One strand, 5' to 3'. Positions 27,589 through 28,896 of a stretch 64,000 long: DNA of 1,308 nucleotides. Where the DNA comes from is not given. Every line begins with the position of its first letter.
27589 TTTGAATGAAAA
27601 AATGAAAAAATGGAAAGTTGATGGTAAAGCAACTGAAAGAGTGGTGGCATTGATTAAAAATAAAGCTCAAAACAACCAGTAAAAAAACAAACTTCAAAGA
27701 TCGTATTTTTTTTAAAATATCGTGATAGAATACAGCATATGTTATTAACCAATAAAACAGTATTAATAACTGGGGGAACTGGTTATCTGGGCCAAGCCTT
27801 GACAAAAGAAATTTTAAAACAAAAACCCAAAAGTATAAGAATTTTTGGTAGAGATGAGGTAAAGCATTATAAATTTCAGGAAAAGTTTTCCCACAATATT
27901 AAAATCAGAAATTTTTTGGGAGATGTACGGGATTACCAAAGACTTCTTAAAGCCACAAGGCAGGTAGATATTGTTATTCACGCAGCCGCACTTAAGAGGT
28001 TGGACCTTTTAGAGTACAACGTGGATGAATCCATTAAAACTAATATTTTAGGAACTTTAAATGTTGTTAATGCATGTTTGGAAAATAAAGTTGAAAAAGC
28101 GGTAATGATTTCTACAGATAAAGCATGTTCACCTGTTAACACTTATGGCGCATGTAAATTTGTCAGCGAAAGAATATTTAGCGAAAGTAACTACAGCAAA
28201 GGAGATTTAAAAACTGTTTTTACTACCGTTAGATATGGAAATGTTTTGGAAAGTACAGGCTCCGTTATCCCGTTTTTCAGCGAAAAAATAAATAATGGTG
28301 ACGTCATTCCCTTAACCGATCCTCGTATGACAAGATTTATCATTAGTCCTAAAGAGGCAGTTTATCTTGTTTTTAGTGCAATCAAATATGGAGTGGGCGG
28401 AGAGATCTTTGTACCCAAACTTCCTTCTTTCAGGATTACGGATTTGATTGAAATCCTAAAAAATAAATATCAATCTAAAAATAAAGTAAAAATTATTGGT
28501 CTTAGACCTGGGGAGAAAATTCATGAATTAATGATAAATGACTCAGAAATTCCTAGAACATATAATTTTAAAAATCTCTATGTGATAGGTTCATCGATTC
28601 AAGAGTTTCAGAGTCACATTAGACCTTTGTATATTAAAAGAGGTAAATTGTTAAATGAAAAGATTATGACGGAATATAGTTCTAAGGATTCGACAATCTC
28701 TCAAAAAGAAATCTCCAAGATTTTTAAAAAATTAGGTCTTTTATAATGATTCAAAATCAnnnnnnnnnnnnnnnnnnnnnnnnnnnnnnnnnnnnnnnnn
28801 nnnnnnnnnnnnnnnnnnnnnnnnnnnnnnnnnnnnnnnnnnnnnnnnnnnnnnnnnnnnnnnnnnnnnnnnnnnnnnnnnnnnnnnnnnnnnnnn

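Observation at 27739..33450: Nucleotide-sugar block ending in a fusion of SpsF-type cytidylyltransferase with a class-III aminotransferase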

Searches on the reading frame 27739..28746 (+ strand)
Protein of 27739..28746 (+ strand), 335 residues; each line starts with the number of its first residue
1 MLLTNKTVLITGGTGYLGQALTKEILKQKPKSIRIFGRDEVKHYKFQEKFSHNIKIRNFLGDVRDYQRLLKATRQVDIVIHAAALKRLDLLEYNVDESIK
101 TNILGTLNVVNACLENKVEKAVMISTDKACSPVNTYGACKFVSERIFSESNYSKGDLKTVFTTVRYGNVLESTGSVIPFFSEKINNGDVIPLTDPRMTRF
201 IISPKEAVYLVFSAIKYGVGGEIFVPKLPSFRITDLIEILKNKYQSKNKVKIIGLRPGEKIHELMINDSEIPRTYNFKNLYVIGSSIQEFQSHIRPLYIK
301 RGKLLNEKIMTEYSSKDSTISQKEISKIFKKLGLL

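Call 4: search_protein_families(library=pfam, proteins=[window:27739-28746:+])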
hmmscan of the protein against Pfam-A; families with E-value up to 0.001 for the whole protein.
window:27739-28746:+ (335 aa): 11 families
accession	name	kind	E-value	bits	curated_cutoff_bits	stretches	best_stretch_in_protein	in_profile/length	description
PF02719.21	Polysacc_synt_2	-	1.3e-93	313.8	20.2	1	8-283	1-291/293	Polysaccharide biosynthesis protein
PF01073.25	3Beta_HSD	-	6.1e-20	71.8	22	1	9-132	1-122/280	3-beta hydroxysteroid dehydrogenase/isomerase family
PF01370.27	Epimerase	-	3.9e-19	69.5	20.9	1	8-193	1-203/240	NAD dependent epimerase/dehydratase family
PF07993.18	NAD_binding_4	-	4.5e-12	46.1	20.1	1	10-133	1-143/258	Male sterility protein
PF16363.11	GDP_Man_Dehyd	-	2.6e-11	44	27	1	9-127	1-130/332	GDP-mannose 4,6 dehydratase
PF04321.23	RmlD_sub_bind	-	3e-10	40.1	27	1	7-127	2-102/287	RmlD substrate binding domain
PF13460.12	NAD_binding_10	-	6.2e-09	36.4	27.2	1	12-131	1-103/184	NAD(P)H-binding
PF00106.31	adh_short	-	4.5e-08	33.3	26.6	1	6-116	1-122/195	short chain dehydrogenase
PF08659.16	KR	-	7.3e-07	29.7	22.6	1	7-125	2-135/180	KR domain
PF05368.20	NmrA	-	9.8e-07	29.1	27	1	5-119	2-100/298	NmrA-like family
PF01488.26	Shikimate_DH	-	0.00016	22.2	24.3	1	4-98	11-98/138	Shikimate / quinate 5-dehydrogenase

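Call 6: search_protein_families(library=ncbifam, proteins=[window:27739-28746:+])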
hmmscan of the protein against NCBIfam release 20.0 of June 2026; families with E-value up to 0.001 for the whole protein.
window:27739-28746:+ (335 aa): 50 families (the best 25 are shown)
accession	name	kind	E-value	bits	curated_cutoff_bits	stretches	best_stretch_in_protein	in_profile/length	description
TIGR03589.1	PseB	equivalog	1e-104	350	407.75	1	3-325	2-320/324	UDP-N-acetylglucosamine 4,6-dehydratase (inverting)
TIGR04130.1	FnlA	equivalog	8.5e-69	232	730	1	3-290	2-289/337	UDP-N-acetylglucosamine 4,6-dehydratase/5-epimerase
TIGR04180.1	EDH_00030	hypoth_equivalog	6.6e-18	64.8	475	1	8-142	1-131/297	NAD-dependent 4,6-dehydratase LegB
TIGR03466.1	HpnA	hypoth_equivalog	9e-15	54.4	367.65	1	7-127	2-114/327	hopanoid-associated sugar epimerase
NF042422.1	oxyalk_red_OleD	equivalog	5.5e-13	49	580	1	8-128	3-112/329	2-alkyl-3-oxoalkanoate reductase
TIGR01179.1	galE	equivalog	5.6e-13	48.4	262.3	1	8-170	2-177/332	UDP-glucose 4-epimerase GalE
TIGR02622.1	CDP_4_6_dhtase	equivalog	5.6e-12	45.5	278.45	1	4-130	3-133/352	CDP-glucose 4,6-dehydratase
NF041293.1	G6PDh_Azf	equivalog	2.7e-11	43.4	400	1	5-135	2-124/252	NAD-dependent glucose-6-phosphate dehydrogenase Azf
TIGR01181.1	dTDP_gluc_dehyt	equivalog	3.9e-11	42.6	365.1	1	8-137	2-136/321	dTDP-glucose 4,6-dehydratase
NF042423.1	oxyalk_red_Shew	equivalog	1.1e-10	41.1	580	1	6-127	9-119/331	2-alkyl-3-oxoalkanoate reductase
TIGR01214.1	rmlD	equivalog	2.6e-09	36.6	224.05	1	7-127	1-101/285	dTDP-4-dehydrorhamnose reductase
TIGR02197.1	heptose_epim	equivalog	3.6e-09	36.2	274.6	1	8-169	1-170/316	ADP-glyceromanno-heptose 6-epimerase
NF006565.0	PRK09072.1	equivalog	8.4e-09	35.3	238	1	1-124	1-134/265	SDR family oxidoreductase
NF043036.1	ErythonDh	equivalog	1.3e-08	34.5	325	1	8-126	3-124/321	D-erythronate dehydrogenase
TIGR01746.1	Thioester-redct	subfamily_domain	1.4e-08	34.4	213.35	1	7-172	1-198/371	thioester reductase domain-containing protein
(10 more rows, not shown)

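Call 47: search_solved_structures(query=window:27739-28743:+, max_evalue=1e-20)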
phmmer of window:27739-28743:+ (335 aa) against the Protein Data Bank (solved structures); distinct sequences matched with E-value up to 1e-20: 12.
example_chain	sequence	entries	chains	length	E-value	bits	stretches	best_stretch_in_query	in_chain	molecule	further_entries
2gn4_A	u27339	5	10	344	6.4e-77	262.2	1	2-291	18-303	UDP-GlcNAc C6 dehydratase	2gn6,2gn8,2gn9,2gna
6bwc_A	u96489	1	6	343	1.9e-68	234.4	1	2-291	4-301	Polysaccharide biosynthesis protein CapD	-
4j2o_A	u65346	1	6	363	3.9e-65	223.4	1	4-285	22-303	UDP-N-acetylglucosamine 4,6-dehydratase/5-epimerase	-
3vvb_A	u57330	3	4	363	1.7e-62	214.8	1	5-311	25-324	CapE | Capsular polysaccharide synthesis enzyme Cap8E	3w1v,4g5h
3vvc_A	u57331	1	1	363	5.9e-62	213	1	5-311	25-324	Capsular polysaccharide synthesis enzyme Cap8E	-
4tqg_A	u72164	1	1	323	2.6e-52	181.3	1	3-333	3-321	Putative dTDP-d-glucose 4 6-dehydratase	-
5bjy_A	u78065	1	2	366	1.3e-40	142.9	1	3-281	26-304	WlaL protein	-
5bju_A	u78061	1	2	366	1.7e-39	139.3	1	3-281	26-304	WlaL protein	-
5bjw_A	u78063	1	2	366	5.9e-39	137.5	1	3-281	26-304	WlaL protein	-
5bjx_A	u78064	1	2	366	8.5e-39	136.9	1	3-281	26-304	WlaL protein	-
5bjv_A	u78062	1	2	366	5.5e-38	134.3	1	3-281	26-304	WlaL protein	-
3pvz_A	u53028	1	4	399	5.4e-21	78.5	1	5-230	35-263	UDP-N-acetylglucosamine 4,6-dehydratase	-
